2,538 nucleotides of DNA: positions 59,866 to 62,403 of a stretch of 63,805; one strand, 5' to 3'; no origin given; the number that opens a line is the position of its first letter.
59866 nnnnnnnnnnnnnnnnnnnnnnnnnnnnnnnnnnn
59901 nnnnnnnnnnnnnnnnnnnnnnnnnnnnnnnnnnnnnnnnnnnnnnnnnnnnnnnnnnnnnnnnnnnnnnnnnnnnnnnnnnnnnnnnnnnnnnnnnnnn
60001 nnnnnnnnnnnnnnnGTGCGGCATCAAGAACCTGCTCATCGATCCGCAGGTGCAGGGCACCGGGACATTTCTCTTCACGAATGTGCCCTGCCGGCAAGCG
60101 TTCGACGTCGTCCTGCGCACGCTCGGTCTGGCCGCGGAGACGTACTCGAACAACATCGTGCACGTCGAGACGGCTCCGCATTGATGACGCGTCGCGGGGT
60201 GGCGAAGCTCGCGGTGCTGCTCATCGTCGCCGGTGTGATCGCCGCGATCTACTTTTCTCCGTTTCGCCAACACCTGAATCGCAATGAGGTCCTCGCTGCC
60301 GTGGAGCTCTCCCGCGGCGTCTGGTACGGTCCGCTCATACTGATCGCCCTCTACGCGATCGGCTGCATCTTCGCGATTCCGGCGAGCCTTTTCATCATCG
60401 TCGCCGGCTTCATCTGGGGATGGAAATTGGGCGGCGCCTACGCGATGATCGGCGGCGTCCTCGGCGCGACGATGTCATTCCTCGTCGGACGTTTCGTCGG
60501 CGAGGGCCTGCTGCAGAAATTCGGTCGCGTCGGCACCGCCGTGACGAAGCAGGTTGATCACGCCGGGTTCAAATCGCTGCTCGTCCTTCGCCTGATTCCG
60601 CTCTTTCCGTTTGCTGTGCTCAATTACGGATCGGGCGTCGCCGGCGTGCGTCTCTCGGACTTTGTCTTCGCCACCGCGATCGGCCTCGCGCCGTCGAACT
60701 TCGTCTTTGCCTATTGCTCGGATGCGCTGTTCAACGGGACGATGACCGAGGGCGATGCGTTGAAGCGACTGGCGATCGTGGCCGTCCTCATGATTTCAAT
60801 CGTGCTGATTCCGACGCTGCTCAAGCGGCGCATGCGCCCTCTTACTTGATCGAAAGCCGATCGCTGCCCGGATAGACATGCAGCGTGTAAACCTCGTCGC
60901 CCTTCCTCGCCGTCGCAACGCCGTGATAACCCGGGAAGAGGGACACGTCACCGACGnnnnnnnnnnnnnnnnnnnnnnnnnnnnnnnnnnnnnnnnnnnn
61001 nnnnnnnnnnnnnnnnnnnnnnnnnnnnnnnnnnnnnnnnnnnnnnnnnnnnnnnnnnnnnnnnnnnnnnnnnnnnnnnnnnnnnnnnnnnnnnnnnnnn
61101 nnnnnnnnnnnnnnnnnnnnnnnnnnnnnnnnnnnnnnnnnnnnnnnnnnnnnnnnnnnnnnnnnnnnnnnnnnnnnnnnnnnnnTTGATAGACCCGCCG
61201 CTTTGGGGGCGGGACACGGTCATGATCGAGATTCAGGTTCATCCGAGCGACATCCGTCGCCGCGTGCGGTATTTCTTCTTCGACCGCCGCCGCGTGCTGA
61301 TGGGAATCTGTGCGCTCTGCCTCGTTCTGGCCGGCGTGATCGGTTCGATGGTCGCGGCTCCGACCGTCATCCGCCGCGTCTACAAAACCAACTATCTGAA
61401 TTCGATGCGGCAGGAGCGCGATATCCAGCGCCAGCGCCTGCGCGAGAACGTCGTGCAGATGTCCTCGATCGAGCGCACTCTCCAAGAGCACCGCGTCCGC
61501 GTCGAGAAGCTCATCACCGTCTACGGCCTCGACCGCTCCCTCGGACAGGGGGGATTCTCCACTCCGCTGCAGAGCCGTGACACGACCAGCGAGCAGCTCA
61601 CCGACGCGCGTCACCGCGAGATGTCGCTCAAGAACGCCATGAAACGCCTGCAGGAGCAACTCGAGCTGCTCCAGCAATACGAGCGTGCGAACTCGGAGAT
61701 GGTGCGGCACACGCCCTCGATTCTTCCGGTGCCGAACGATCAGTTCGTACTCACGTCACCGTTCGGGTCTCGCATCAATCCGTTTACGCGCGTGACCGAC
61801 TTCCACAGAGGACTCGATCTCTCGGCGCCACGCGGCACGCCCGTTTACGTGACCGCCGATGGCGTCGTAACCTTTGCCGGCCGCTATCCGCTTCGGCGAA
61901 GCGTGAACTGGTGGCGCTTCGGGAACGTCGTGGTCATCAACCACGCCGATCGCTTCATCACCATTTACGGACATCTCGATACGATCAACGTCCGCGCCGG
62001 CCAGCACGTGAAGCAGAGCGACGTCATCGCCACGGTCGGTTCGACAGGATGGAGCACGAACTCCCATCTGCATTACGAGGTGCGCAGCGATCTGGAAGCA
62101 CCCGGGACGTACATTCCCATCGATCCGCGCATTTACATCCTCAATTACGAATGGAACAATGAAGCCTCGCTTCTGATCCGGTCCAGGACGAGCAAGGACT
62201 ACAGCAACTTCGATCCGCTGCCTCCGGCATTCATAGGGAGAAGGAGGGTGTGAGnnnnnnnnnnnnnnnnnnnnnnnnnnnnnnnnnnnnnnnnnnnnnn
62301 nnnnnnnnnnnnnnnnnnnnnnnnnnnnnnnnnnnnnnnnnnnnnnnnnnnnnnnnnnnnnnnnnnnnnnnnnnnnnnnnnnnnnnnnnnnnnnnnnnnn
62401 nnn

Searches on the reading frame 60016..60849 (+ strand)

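Call 83: search_protein_families(library=pfam, max_evalue=0.00001, proteins=[window:60016-60849:+])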
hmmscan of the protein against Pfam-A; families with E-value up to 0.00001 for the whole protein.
window:60016-60849:+ (277 aa): 1 family
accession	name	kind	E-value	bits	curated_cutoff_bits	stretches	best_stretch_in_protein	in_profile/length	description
PF09335.16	VTT_dom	-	4.9e-24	85.6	33.9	1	121-235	1-121/123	VTT domain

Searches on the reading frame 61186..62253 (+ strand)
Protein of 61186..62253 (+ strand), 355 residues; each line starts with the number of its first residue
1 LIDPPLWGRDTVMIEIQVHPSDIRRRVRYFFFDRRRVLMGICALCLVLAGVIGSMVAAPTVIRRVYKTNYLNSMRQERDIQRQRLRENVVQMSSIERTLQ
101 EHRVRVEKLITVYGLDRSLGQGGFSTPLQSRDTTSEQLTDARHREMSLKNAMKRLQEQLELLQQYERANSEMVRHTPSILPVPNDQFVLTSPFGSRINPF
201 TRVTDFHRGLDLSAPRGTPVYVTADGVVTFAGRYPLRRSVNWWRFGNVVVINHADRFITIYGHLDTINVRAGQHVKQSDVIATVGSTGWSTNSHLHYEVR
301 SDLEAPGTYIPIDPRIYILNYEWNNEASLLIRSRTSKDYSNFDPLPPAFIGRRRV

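Call 83: search_protein_families(library=pfam, max_evalue=0.00001, proteins=[window:61186-62253:+])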
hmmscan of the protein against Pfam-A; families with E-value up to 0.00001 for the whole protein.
window:61186-62253:+ (355 aa): 1 family
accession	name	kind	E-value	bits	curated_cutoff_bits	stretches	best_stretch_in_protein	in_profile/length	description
PF01551.29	Peptidase_M23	-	3.1e-30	104.7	28.7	1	206-302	2-90/96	Peptidase family M23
